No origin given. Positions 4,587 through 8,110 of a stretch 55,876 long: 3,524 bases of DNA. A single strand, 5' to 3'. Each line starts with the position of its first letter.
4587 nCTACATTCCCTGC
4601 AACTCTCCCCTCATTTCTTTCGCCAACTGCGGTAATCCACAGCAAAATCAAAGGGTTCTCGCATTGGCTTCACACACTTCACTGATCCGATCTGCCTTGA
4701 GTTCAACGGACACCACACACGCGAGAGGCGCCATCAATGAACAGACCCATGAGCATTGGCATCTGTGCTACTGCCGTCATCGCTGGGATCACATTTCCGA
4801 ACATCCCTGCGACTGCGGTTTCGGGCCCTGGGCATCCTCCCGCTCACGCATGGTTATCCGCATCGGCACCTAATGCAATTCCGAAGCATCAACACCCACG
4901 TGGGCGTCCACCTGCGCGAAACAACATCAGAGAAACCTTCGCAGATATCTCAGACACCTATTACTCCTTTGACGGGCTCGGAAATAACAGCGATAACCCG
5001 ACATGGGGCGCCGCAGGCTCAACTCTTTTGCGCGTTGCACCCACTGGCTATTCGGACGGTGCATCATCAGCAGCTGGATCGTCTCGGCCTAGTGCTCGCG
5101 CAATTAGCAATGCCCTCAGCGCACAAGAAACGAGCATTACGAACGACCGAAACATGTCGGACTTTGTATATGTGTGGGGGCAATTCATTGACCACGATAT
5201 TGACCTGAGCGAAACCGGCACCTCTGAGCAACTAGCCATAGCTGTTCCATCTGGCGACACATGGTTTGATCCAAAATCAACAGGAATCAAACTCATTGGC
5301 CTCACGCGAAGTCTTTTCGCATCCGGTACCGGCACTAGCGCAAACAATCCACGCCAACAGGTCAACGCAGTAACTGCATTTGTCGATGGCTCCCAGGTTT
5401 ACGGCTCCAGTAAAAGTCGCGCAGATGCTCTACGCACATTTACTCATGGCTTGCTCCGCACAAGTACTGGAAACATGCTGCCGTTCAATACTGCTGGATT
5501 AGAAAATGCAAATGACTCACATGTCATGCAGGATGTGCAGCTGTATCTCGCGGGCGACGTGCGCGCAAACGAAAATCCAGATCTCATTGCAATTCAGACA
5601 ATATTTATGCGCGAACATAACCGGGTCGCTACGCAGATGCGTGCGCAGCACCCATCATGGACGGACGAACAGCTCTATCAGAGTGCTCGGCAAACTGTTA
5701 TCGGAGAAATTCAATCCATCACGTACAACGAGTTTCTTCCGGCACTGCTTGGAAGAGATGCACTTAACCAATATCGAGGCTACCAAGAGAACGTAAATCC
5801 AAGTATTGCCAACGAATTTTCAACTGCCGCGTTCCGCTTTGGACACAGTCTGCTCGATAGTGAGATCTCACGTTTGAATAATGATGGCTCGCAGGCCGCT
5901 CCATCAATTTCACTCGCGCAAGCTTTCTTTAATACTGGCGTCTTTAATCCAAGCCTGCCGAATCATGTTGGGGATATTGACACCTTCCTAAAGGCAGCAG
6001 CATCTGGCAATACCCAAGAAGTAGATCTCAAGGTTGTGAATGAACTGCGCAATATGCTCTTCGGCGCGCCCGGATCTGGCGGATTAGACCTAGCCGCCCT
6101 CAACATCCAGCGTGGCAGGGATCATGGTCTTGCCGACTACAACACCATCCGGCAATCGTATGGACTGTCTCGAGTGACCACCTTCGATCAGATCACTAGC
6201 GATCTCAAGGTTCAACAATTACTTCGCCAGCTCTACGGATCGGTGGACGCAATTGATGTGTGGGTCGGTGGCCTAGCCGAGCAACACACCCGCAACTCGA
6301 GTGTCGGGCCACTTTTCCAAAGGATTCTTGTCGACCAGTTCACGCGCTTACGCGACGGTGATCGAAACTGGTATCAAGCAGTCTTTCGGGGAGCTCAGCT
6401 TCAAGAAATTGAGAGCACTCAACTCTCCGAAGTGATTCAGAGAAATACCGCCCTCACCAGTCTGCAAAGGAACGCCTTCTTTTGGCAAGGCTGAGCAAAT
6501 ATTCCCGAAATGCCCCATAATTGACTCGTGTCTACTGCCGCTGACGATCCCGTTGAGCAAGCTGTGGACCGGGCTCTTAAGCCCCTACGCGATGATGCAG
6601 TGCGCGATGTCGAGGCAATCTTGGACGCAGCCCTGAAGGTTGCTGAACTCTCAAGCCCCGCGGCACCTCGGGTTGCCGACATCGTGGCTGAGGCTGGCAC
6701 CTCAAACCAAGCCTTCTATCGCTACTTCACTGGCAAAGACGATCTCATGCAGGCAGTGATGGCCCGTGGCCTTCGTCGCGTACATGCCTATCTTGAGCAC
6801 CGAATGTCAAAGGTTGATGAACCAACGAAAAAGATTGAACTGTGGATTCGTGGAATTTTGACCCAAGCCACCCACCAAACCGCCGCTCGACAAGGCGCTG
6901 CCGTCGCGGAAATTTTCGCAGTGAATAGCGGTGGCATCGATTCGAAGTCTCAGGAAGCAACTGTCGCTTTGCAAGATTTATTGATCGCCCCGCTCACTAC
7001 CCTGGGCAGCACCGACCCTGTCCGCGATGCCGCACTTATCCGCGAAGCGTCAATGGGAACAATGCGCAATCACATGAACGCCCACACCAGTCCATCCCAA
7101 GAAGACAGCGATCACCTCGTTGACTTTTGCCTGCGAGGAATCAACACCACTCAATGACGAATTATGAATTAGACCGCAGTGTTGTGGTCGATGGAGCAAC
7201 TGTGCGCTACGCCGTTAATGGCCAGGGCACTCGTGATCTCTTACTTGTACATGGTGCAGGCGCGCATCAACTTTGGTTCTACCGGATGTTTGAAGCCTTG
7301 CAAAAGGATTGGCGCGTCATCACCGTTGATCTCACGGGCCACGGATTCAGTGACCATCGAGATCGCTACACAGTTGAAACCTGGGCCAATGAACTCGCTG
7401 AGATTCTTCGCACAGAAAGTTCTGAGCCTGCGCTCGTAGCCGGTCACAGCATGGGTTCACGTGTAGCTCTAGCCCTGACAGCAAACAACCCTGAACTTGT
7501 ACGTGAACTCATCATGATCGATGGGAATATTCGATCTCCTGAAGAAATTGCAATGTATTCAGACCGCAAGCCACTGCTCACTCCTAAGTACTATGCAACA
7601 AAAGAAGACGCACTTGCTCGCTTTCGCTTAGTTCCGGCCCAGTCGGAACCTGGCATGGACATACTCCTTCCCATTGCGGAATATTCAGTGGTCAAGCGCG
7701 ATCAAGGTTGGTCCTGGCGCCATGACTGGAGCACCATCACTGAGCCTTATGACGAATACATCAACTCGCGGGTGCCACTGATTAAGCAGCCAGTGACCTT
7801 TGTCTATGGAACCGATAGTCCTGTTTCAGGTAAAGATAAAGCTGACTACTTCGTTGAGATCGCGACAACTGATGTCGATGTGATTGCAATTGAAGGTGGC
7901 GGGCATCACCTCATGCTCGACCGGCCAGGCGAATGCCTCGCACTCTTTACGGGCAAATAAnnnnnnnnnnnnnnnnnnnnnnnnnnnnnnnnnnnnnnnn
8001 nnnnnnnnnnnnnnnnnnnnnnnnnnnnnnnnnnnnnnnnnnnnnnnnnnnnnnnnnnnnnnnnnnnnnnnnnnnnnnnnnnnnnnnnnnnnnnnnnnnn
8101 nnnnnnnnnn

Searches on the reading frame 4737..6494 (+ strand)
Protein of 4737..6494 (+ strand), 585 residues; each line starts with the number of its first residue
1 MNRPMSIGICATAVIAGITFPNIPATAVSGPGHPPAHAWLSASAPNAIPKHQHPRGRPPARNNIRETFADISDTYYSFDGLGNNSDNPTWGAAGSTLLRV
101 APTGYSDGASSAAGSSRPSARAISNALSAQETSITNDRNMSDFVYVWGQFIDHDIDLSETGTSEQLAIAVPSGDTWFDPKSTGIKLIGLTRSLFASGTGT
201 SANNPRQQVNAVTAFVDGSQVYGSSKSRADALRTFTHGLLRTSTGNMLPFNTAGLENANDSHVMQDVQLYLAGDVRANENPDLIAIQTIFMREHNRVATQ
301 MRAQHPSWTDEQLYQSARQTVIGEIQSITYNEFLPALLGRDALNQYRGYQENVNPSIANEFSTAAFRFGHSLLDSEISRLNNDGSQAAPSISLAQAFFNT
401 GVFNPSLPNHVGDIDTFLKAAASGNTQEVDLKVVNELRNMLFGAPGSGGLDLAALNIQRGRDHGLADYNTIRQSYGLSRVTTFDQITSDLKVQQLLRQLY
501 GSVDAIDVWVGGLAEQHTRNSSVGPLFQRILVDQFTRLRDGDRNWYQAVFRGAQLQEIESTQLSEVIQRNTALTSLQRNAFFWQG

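Call 51: search_protein_families(library=pfam, proteins=[window:4737-6494:+])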
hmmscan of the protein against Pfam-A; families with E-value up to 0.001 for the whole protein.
window:4737-6494:+ (585 aa): 1 family
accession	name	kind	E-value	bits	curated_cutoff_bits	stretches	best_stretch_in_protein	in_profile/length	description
PF03098.20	An_peroxidase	-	4.6e-161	537.4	25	1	75-581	1-530/530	Animal haem peroxidase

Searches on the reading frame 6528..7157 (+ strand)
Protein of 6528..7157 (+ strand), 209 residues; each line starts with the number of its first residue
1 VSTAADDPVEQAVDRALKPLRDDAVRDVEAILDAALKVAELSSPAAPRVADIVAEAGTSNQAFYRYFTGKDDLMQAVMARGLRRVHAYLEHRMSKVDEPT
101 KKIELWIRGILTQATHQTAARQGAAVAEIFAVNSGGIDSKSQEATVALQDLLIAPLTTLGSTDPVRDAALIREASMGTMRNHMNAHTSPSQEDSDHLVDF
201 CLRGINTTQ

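Call 51: search_protein_families(library=pfam, proteins=[window:6528-7157:+])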
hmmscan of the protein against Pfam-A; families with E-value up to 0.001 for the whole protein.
window:6528-7157:+ (209 aa): 1 family
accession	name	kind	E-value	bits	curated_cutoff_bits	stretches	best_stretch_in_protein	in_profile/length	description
PF00440.29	TetR_N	-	9.9e-11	41.7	24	1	31-77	1-47/47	Bacterial regulatory proteins, tetR family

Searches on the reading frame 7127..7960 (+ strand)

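Call 51: search_protein_families(library=pfam, proteins=[window:7127-7960:+])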
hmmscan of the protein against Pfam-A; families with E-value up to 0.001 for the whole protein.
window:7127-7960:+ (277 aa): 5 families
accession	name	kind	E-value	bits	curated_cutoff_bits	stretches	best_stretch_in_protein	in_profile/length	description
PF12697.13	Abhydrolase_6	-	3e-22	80.8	26.3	1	38-271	1-215/217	Alpha/beta hydrolase family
PF00561.26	Abhydrolase_1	-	4.3e-22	79.4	25.8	1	38-138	3-106/245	alpha/beta hydrolase fold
PF12146.15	Hydrolase_4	-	3.5e-15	56.4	27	1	38-266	7-238/239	Serine aminopeptidase, S33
PF00975.26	Thioesterase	-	3.9e-11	44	26.4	1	37-136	2-105/226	Thioesterase domain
PF20408.4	Abhydrolase_11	-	1.2e-05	25.6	27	1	37-120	4-96/193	Alpha/beta hydrolase domain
